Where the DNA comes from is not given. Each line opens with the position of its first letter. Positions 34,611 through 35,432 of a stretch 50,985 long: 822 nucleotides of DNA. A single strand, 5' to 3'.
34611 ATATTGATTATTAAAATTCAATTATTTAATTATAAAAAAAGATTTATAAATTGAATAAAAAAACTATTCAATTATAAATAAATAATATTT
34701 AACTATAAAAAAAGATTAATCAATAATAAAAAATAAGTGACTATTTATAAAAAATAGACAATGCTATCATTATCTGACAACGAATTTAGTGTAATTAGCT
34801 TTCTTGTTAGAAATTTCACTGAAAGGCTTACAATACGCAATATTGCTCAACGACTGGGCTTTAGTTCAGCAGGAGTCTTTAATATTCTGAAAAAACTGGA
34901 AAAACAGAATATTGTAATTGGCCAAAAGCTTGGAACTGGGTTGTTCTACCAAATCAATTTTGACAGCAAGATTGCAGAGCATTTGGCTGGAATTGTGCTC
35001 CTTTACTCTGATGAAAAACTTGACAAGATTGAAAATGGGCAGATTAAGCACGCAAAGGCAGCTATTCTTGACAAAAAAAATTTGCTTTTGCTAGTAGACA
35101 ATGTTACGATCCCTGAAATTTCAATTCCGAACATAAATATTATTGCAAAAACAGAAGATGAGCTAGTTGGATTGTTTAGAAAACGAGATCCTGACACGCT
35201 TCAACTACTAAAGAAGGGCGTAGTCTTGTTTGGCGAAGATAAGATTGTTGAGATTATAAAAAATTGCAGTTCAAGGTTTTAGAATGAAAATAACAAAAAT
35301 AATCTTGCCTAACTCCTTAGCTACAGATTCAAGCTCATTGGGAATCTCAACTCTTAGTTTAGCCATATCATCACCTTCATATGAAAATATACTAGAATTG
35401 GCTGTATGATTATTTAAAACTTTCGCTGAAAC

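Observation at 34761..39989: wHTH/dead-NTase gene followed by a 1517-aa polytopic membrane giant: candidate uncharacterised system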

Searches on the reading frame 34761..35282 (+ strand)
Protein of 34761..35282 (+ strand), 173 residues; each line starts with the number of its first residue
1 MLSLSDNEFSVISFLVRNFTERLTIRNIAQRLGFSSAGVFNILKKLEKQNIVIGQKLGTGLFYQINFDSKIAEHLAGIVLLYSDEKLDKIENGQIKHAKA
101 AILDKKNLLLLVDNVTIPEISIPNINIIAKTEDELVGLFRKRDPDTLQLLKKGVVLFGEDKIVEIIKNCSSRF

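Call 3: search_protein_families(library=pfam, proteins=[window:34761-35282:+], max_evalue=0.1)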
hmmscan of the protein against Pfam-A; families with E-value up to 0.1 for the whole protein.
window:34761-35282:+ (173 aa): 18 families
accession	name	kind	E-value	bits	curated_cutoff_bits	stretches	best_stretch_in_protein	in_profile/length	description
PF12802.13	MarR_2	-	5.6e-08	33.3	27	1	4-52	3-50/61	MarR family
PF13412.12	HTH_24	-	1.7e-05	24.7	21.9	1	9-52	6-47/48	Winged helix-turn-helix DNA-binding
PF01978.25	TrmB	-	0.00068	19.9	25.6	1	2-56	4-56/68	Sugar-specific transcriptional regulator TrmB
PF01047.28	MarR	-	0.0018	18.5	24.6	1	21-52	16-47/59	MarR family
PF08222.17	HTH_CodY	-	0.0056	16.7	27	1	22-59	4-41/61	CodY helix-turn-helix domain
PF14394.12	DUF4423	-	0.013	15.7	30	1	5-55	19-69/165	Domain of unknown function (DUF4423)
PF01726.22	LexA_DNA_bind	-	0.019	15.2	23.7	1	4-49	4-53/65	LexA DNA binding domain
PF05732.17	RepL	-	0.032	14.2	20.3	1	11-59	64-112/164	Firmicute plasmid replication protein (RepL)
PF09339.16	HTH_IclR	-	0.035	14.3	22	1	21-52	17-48/52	IclR helix-turn-helix domain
PF13545.12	HTH_Crp_2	-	0.046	14.1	27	1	20-53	20-53/70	Crp-like helix-turn-helix domain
PF21984.2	DnaD_N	-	0.047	14.3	27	1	2-52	12-65/101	DnaD N-terminal domain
PF02082.26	Rrf2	-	0.049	14.2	30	1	14-53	14-54/132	Iron-dependent Transcriptional regulator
PF01418.23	HTH_6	-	0.052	14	28.3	0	3-47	13-59/77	Helix-turn-helix domain, rpiR family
PF08279.18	HTH_11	-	0.054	13.8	25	0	12-53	6-46/55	HTH domain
PF00165.29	HTH_AraC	-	0.058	14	26.6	0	17-37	3-22/42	Bacterial regulatory helix-turn-helix proteins, AraC family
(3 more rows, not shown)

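Call 4: search_protein_families(library=ncbifam, proteins=[window:34761-35282:+], max_evalue=0.1)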
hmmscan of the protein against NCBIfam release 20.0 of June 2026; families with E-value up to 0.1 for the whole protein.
window:34761-35282:+ (173 aa): 8 families
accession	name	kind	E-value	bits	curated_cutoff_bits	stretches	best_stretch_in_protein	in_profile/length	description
NF033788.1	HTH_metalloreg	subfamily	0.00029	20.6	55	1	14-66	19-69/77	metalloregulator ArsR/SmtB family transcription factor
NF040939.2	trans_reg_lrs14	equivalog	0.0012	18.8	90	1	3-56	18-70/103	Lrs14 family HTH-type transcriptional regulator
TIGR02944.1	suf_reg_Xantho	equivalog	0.0082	16.5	110.65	1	4-57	7-60/130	SUF system Fe-S cluster assembly regulator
NF038385.1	IS66_access_TnpA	equivalog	0.01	15.5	150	1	17-51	11-45/190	IS66-like element accessory protein TnpA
TIGR01884.1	cas_HTH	subfamily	0.011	15.2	60.2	1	4-52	140-186/202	CRISPR-associated CARF protein Csa3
NF053606.1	Sta1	subfamily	0.02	15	80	1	3-56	17-68/100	Sta1 family transcriptional regulator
NF041413.1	ArsR_Rv2640c_fam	equivalog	0.028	14.8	155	1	10-69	46-105/118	Rv2640c family ArsR-like transcriptional regulator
NF033789.1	repress_SdpR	subfamily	0.031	14.2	100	1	20-67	19-66/79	autorepressor SdpR family transcription factor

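Call 24: find_homologous_proteins(query=window:34761-35282:+, max_evalue=0.001)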
Query window:34761-35282:+ (173 aa): 359 proteins with E <= 0.001 among 609 candidates; the best 120 are listed.
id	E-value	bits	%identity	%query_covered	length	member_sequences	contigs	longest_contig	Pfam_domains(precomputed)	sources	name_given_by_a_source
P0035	1.2e-102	358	100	100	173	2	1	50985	PF13412.13,PF12802.14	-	-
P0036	8.6e-101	352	99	100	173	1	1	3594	PF13412.13,PF12802.14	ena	-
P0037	1.3e-84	300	82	100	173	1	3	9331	PF12802.14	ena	-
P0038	1.4e-80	286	80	100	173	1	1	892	PF12802.14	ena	-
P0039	1.6e-80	286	77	100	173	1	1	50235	PF12802.14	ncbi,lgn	-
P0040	3.6e-80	285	79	100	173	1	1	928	PF12802.14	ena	-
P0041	3.7e-79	282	79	100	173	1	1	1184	PF13412.13,PF12802.14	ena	-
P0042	1.3e-78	280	77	100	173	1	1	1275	PF13412.13,PF12802.14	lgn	-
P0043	1.5e-78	280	77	100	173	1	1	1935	PF13412.13,PF12802.14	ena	-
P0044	2.5e-78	279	78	100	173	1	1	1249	PF12802.14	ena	-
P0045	8.5e-78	277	76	100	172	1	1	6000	PF13412.13,PF01978.26,PF12802.14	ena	-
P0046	3.9e-77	275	75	100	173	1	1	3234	PF12802.14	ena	-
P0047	5.0e-77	275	78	100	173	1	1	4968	PF13412.13,PF12802.14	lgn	-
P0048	6.7e-77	274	75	100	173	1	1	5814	PF13412.13,PF12802.14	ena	-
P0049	1.1e-76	274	76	100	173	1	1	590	PF13412.13,PF12802.14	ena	-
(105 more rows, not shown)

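Call 27: search_solved_structures(query=A2, max_evalue=10, show_alignments=3)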
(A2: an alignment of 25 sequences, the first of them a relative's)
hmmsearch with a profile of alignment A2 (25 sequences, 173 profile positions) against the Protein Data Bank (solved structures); distinct sequences matched with E-value up to 10: 11.
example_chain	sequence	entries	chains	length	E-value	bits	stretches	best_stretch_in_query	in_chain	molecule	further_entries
5jlu_A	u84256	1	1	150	0.088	15.6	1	20-56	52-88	Adhesin competence repressor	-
5jls_A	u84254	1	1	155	0.095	15.5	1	20-56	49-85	Adhesin competence repressor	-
5yhy_A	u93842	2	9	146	0.16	14.8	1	21-54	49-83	Zinc transport transcriptional regulator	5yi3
5yhx_A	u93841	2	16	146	0.17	14.7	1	24-54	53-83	Zinc transport transcriptional regulator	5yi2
5yhz_A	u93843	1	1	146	0.19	14.6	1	24-54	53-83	Zinc transport transcriptional regulator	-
5yi0_B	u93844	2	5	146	0.19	14.6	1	24-54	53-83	Zinc transport transcriptional regulator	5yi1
5x8p_m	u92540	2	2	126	0.31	13.9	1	60-99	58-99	30S ribosomal protein S13, chloroplastic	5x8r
4v61_AM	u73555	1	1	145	0.41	13.5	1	60-99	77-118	Ribosomal Protein S13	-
6fi9_A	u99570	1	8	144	0.44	13.4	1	21-54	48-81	Transcriptional regulator ZitR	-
7kxs_A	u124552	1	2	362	0.45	13.3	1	20-68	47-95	Cyclic GMP-AMP synthase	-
5ey2_A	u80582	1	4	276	0.7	12.7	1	3-77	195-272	GTP-sensing transcriptional pleiotropic repressor CodY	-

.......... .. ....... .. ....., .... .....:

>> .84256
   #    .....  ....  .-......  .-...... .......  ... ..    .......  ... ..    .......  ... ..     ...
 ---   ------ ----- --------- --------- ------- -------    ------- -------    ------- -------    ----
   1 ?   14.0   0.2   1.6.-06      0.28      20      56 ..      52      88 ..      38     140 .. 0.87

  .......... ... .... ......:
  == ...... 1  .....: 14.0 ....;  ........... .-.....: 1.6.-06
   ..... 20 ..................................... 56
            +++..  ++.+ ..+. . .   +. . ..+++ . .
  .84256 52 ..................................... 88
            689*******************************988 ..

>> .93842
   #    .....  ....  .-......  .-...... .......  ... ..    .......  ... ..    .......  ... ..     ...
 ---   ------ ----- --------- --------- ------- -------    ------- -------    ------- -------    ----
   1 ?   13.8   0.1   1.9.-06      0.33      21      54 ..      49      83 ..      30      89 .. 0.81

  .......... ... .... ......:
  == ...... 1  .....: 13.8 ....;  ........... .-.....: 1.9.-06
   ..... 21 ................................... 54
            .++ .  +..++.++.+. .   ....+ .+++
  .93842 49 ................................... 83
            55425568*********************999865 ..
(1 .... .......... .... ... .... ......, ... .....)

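Call 35: search_protein_families(library=phrogs, proteins=[window:34761-35282:+], max_evalue=0.1)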
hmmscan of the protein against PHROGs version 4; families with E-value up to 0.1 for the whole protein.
window:34761-35282:+ (173 aa): 8 families
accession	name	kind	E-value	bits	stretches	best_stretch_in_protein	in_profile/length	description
phrog_11961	-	unknown function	0.0036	17.9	1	3-52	35-84/150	-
phrog_18890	-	transcription regulation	0.0045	18.9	1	10-49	26-65/91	transcriptional regulator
phrog_2422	-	integration and excision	0.0045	17.4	1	11-51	15-55/221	transposase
phrog_3502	-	unknown function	0.011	16.8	1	3-52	48-101/131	-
phrog_4536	-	unknown function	0.021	16.1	1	10-77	10-78/115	-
phrog_34278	-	unknown function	0.034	15.3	1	22-63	44-86/90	-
phrog_323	-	transcription regulation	0.057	13.9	1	12-49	154-191/319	transcriptional regulator, D5-like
phrog_678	-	DNA, RNA and nucleotide metabolism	0.068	13.7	1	3-107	47-176/346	replication initiation O-like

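Call 36: search_protein_families(library=padloc, proteins=[window:34761-35282:+], max_evalue=0.1)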
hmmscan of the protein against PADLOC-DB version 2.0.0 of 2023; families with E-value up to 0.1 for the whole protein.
window:34761-35282:+ (173 aa): 9 families
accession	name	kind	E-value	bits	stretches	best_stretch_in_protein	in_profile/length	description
PDLC04368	PDC-M05A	-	2.6e-05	22.1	1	10-79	17-86/201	-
PDLC01434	CasR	-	0.00013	19.9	1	3-53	125-172/191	"CAS-I,CAS-II,CAS-III,CAS-IV,CAS-V,CAS-VI; associated_signaling"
PDLC01438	Csa3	-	0.00045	18.3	1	7-147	149-280/305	"CAS-I,CAS-II,CAS-III,CAS-IV,CAS-V,CAS-VI; associated_signaling"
PDLC01268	CasR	-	0.00055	17.9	1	4-56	122-171/179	"CAS-I,CAS-II,CAS-III,CAS-IV,CAS-V,CAS-VI; associated_signaling"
PDLC01850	CARF3--CARF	-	0.0069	14.3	1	3-53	142-190/209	-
PDLC01044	Csa3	-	0.007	14.3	1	20-55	147-180/194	Type I-A associated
PDLC01848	CARF3--CARF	-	0.0082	13.8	1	21-56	148-183/197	-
PDLC01853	CARF3--CARF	-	0.011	13.4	1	4-55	136-187/209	-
PDLC02267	AbiEi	-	0.011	13.2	1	4-75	2-73/252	AbiEi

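Call 47: predict_structure(alignment_id=A2)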
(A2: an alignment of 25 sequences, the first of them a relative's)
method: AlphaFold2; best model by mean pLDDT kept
length: 173 residues; sequences in the alignment: 25
mean_pLDDT: 75.7   pTM: 0.53
mean pLDDT of the five models: 75.7, 70.6, 67.9, 63.8, 57.0
residues with pLDDT >= 90: 27; 70-90: 100; 50-70: 30; < 50: 16
segments of 3 or more residues with pLDDT < 50: 83-95
pLDDT, mean of each block of 10 residues (from residue 1): 78 79 88 93 93 86 83 69 40 56 78 66 72 85 79 72 78 46
secondary structure, 60 per line:
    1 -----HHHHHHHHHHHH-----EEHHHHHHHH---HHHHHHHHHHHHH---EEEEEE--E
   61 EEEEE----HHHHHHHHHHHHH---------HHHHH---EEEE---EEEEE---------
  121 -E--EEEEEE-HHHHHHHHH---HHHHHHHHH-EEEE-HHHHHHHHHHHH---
elements in order: H6-17 H25-32 H36-48 E52-57 E60-65 H70-82 H92-96 E100-103 E107-111 E125-130 H132-140 H144-152 E154-157 H159-170

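Call 49: fold_search(model_id=the predicted structure, library=pdb)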
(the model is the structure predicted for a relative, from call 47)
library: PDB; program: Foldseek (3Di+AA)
matches with E <= 10: 1750; with E <= 0.001: 22
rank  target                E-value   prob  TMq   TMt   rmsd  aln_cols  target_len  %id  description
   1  5jls                  2.6e-04  1.00  0.42  0.53   2.2        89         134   24  Crystal Structure of Adhesin competence repressor (AdcR) from Streptococcus pyogenes (C-terminally His tagged) (released 2017-05-03)
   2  1smt_A                3.0e-04  1.00  0.39  0.64   3.0        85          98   22  SMTB REPRESSOR FROM SYNECHOCOCCUS PCC7942 (released 1997-12-03)
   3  1smt_B                3.1e-04  1.00  0.39  0.63   2.7        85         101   24  SMTB REPRESSOR FROM SYNECHOCOCCUS PCC7942 (released 1997-12-03)
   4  1r22_B                3.1e-04  1.00  0.38  0.64   3.0        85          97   22  Crystal structure of the cyanobacterial metallothionein repressor SmtB (C14S/C61S/C121S mutant) in the Zn2alpha5-form (released 2004-05-18)
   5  1r1u_B                3.5e-04  1.00  0.36  0.65   2.2        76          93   20  Crystal structure of the metal-sensing transcriptional repressor CzrA from Staphylococcus aureus in the apo-form (released 2004-05-18)
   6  5yi0_A                3.5e-04  1.00  0.41  0.48   2.7        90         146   19  Structure of Lactococcus lactis ZitR, C30AH42A mutant (released 2017-12-06)
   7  1r1t_B                4.0e-04  1.00  0.38  0.64   2.0        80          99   24  Crystal structure of the cyanobacterial metallothionein repressor SmtB in the apo-form (released 2004-05-18)
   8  1r23_A                4.0e-04  1.00  0.39  0.61   3.0        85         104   22  Crystal structure of the cyanobacterial metallothionein repressor SmtB in the Zn1-form (one Zn(II) per dimer) (released 2004-05-18)
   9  6cdb_A                4.0e-04  1.00  0.35  0.59   2.6        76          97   21  Crystal Structure of V66L CzrA in the Zn(II)bound state (released 2018-07-11)
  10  6cda                  4.7e-04  1.00  0.36  0.63   2.2        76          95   20  Crystal structure of L34A CzrA in the Zn(II)bound state (released 2018-07-11)
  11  1r23_B                5.3e-04  1.00  0.38  0.64   2.9        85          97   22  Crystal structure of the cyanobacterial metallothionein repressor SmtB in the Zn1-form (one Zn(II) per dimer) (released 2004-05-18)
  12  4ija_A                5.3e-04  1.00  0.33  0.17  15.3       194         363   13  Structure of S. aureus methicillin resistance factor MecR2 (released 2013-06-12)
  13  5yhx_N                6.0e-04  1.00  0.42  0.49   2.5        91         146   19  Structure of Lactococcus lactis ZitR, wild type (released 2017-12-06)
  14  1r1u_A                6.3e-04  1.00  0.36  0.64   2.2        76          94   20  Crystal structure of the metal-sensing transcriptional repressor CzrA from Staphylococcus aureus in the apo-form (released 2004-05-18)
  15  6fi9_A                6.3e-04  1.00  0.41  0.49   2.3        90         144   20  Crystal Structure of a zinc-responsive MarR family member, Lactococcus lactis ZitR (released 2019-02-20)
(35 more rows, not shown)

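Call 58: find_encoding_contigs(protein=P0036, flank=5000, max_places=2)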
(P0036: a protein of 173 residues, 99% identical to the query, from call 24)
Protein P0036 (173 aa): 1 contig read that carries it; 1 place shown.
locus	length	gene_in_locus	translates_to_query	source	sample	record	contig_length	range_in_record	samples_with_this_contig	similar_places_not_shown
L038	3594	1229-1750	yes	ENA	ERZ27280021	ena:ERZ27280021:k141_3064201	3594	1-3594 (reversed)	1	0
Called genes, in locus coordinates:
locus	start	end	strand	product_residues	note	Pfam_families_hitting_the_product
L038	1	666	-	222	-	?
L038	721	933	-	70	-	-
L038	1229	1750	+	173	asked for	PF12802:MarR_2 (weak), PF13412:HTH_24 (faint)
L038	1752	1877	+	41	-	-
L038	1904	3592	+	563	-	?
